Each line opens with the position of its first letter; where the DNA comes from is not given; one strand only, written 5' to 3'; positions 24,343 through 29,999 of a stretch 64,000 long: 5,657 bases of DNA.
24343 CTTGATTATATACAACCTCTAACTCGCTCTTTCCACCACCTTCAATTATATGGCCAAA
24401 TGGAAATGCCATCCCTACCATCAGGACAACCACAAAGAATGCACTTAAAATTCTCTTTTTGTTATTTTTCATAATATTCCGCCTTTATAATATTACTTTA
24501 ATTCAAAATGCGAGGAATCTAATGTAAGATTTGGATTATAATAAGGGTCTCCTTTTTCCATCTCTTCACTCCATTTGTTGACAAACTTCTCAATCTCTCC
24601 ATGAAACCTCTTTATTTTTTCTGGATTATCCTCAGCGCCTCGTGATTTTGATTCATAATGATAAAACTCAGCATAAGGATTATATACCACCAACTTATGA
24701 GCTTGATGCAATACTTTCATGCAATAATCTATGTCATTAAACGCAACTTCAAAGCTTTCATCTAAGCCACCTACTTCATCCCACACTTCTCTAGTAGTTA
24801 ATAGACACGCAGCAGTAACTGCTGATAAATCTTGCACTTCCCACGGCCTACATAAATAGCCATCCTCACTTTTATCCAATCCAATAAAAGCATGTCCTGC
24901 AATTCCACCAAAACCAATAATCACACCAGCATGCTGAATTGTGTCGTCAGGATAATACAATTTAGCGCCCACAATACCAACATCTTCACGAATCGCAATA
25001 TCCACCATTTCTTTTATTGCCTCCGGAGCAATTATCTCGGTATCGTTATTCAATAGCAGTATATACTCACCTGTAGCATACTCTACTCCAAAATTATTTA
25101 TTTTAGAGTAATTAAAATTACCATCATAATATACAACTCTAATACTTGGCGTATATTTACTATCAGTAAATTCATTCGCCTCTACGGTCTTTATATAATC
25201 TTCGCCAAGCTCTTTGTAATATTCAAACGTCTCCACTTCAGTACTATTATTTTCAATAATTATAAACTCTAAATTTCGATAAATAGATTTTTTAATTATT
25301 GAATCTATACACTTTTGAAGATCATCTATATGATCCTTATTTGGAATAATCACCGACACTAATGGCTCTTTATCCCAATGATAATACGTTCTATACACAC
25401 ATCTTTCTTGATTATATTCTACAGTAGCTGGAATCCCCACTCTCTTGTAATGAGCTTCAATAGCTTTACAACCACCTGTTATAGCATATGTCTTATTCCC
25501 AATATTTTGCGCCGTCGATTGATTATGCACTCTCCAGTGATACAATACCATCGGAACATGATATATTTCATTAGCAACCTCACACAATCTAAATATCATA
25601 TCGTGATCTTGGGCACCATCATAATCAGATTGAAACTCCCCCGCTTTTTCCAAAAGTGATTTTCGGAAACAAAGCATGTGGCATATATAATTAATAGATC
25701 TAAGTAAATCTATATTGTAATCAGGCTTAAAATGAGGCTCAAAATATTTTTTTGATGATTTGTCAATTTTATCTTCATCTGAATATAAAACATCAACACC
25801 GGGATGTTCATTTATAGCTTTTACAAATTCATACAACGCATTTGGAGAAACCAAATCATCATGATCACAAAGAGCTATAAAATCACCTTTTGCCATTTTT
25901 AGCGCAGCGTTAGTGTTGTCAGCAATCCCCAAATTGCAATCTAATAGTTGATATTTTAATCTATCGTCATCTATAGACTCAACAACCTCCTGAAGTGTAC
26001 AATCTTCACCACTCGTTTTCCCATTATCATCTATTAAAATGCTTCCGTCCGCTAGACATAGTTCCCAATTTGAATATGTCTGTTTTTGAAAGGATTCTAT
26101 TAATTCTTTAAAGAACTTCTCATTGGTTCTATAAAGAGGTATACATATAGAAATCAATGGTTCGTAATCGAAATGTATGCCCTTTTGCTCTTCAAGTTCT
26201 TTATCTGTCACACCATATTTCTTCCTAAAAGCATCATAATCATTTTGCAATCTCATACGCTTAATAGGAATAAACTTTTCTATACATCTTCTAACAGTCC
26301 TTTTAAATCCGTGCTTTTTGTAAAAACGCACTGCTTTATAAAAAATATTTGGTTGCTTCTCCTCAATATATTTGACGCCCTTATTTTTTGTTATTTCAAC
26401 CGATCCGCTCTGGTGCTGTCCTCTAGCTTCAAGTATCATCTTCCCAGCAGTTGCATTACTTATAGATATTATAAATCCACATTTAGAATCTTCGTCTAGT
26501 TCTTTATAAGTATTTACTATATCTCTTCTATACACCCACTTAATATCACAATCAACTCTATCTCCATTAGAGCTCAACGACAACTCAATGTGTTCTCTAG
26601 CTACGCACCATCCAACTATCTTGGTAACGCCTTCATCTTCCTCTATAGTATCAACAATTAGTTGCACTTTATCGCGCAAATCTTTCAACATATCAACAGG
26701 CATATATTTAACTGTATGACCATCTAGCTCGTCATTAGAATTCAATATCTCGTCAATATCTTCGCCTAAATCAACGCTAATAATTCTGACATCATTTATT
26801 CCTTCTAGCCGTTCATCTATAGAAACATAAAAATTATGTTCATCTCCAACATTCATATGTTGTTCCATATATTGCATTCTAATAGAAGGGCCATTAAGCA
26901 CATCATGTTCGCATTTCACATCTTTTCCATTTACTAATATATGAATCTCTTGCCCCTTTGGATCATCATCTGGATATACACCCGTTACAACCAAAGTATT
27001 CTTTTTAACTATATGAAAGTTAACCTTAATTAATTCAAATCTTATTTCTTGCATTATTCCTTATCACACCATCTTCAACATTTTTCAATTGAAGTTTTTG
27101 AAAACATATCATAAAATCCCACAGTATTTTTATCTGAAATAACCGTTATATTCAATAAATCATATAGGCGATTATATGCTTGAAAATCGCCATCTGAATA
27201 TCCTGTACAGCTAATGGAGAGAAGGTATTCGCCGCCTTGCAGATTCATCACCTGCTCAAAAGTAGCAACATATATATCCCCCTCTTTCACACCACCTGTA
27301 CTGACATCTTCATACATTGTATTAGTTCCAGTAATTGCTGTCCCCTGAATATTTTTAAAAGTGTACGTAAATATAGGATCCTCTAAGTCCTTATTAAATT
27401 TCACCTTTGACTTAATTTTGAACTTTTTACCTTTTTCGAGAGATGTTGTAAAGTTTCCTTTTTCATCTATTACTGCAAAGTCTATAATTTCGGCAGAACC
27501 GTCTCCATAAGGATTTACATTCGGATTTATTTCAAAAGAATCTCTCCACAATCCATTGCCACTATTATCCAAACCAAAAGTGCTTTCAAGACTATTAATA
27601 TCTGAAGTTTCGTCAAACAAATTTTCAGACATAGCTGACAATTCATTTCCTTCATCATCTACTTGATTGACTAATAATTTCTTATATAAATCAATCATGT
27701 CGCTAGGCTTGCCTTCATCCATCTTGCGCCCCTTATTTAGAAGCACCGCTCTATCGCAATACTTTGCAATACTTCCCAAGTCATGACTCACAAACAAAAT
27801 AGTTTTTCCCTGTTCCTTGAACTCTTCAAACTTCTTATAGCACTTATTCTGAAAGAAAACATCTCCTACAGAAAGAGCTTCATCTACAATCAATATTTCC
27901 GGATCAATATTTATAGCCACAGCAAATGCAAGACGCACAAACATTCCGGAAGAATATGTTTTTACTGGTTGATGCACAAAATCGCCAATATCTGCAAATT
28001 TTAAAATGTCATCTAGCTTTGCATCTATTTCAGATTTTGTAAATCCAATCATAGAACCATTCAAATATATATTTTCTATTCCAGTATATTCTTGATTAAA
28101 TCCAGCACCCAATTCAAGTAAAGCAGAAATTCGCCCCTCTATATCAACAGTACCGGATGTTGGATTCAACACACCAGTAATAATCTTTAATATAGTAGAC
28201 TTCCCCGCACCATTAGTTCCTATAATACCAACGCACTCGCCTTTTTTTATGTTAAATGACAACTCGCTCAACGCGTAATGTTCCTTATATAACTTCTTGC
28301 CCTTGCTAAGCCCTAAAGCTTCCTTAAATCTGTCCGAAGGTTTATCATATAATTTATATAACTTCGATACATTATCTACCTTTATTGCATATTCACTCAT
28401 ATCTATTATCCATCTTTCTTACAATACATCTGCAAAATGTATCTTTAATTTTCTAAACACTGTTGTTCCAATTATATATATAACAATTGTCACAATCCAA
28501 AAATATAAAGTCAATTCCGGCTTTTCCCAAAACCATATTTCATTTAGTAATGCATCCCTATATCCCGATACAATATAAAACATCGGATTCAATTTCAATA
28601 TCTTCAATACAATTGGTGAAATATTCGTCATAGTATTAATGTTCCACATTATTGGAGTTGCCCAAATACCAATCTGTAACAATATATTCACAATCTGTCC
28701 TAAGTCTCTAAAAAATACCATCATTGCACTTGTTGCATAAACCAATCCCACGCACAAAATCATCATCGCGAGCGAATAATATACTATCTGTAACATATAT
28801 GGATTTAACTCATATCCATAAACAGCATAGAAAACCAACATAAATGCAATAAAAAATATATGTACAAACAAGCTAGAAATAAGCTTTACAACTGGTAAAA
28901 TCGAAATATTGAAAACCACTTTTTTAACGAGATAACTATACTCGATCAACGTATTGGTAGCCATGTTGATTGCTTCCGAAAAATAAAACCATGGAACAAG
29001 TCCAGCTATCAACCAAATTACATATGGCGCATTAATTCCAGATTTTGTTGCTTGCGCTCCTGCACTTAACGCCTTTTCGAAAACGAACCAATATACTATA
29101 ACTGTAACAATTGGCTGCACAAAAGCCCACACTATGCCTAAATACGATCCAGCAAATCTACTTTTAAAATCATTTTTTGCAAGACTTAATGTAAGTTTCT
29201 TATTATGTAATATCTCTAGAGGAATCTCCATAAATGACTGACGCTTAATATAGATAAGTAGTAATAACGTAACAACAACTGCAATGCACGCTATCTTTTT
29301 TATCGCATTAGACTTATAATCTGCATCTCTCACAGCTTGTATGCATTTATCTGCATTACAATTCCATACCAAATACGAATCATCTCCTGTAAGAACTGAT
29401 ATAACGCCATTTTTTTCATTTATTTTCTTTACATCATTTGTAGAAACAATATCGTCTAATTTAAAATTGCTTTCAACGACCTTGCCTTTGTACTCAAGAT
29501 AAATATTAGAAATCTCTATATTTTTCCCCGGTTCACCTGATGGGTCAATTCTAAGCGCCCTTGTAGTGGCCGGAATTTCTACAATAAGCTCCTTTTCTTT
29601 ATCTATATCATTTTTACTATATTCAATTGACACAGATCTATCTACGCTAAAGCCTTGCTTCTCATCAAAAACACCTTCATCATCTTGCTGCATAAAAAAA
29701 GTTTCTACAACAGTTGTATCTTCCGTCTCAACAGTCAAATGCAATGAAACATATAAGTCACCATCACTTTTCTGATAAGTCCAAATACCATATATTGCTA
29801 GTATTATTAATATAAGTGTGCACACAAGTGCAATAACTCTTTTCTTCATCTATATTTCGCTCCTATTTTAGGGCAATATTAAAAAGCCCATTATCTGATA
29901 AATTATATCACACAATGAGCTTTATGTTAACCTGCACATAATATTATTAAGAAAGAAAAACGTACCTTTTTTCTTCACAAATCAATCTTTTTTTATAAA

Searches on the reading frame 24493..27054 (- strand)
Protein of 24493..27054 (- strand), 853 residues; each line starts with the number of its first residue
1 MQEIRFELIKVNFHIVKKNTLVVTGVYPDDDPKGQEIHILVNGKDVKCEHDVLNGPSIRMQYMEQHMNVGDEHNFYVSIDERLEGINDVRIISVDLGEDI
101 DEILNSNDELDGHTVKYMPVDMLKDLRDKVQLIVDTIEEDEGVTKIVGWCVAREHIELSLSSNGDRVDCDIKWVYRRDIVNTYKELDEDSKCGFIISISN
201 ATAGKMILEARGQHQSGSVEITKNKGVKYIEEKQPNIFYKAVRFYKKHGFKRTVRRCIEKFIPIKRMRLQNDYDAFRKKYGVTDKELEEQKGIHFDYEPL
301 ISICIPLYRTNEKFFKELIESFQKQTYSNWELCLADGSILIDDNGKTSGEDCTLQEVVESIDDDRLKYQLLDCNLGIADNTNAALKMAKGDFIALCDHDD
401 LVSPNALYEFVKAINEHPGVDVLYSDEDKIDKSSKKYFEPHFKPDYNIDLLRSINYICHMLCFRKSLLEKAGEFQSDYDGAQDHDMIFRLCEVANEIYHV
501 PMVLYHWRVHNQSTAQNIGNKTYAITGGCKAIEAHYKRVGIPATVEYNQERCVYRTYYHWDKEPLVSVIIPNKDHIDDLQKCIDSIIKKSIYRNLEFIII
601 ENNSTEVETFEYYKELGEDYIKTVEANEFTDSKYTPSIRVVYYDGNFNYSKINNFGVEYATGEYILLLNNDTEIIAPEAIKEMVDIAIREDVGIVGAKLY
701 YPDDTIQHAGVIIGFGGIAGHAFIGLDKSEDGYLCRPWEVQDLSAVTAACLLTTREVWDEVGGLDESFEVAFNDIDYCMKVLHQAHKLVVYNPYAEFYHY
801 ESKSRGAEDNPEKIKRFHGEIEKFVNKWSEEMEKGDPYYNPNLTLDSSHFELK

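Call 17: search_protein_families(library=pfam, proteins=[window:24493-27054:-], max_evalue=0.001)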
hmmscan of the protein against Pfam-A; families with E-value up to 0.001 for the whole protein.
window:24493-27054:- (853 aa): 5 families
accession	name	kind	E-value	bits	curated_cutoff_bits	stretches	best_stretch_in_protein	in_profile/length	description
PF00535.33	Glycos_transf_2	-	1.3e-32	113.5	23.3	2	302-469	1-165/168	Glycosyl transferase family 2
PF13641.12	Glyco_tranf_2_3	-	4.9e-16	59.9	27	2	566-804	3-216/230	Glycosyltransferase like family 2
PF10111.15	Glyco_tranf_2_2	-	5.8e-09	36.3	27.3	1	302-506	1-216/276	Glycosyltransferase like family 2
PF13632.12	Glyco_trans_2_3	-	1e-05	25.9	27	0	393-508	2-123/198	Glycosyl transferase family group 2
PF13506.12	Glyco_transf_21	-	0.00051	20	21.7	0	380-421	21-61/174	Glycosyl transferase family 21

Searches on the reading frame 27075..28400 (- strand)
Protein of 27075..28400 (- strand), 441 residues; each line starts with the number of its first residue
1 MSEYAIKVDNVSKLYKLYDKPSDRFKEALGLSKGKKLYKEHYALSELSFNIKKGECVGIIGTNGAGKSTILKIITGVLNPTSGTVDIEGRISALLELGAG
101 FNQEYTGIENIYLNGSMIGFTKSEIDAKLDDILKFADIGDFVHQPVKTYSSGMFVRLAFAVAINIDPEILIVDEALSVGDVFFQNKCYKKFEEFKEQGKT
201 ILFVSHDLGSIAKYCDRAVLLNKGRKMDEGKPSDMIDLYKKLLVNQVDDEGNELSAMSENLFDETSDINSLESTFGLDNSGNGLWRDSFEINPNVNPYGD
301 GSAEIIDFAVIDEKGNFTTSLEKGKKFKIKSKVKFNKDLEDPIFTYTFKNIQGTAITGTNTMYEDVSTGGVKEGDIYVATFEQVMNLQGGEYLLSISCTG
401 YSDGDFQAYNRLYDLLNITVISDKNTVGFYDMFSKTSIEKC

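Call 17: search_protein_families(library=pfam, proteins=[window:27075-28400:-], max_evalue=0.001)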
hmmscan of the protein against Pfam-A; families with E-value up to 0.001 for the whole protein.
window:27075-28400:- (441 aa): 4 families
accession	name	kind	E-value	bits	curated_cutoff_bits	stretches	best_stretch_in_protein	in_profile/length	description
PF14524.12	Wzt_C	-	1.1e-40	139.3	30.4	1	296-432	3-143/143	Wzt C-terminal domain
PF00005.33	ABC_tran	-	4.2e-24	86.1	25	1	44-176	1-136/137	ABC transporter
PF13175.12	AAA_15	-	0.0006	20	32.1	0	58-327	27-221/374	AAA ATPase domain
PF13555.12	AAA_29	-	0.0007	19.7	27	0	49-82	17-50/61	P-loop containing region of AAA domain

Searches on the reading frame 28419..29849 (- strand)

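Call 17: search_protein_families(library=pfam, proteins=[window:28419-29849:-], max_evalue=0.001)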
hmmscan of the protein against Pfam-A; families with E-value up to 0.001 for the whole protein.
window:28419-29849:- (476 aa): 1 family
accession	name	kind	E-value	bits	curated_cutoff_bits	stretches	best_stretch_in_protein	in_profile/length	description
PF01061.29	ABC2_membrane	-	1.7e-16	60.8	26.9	1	221-434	4-210/211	ABC-2 type transporter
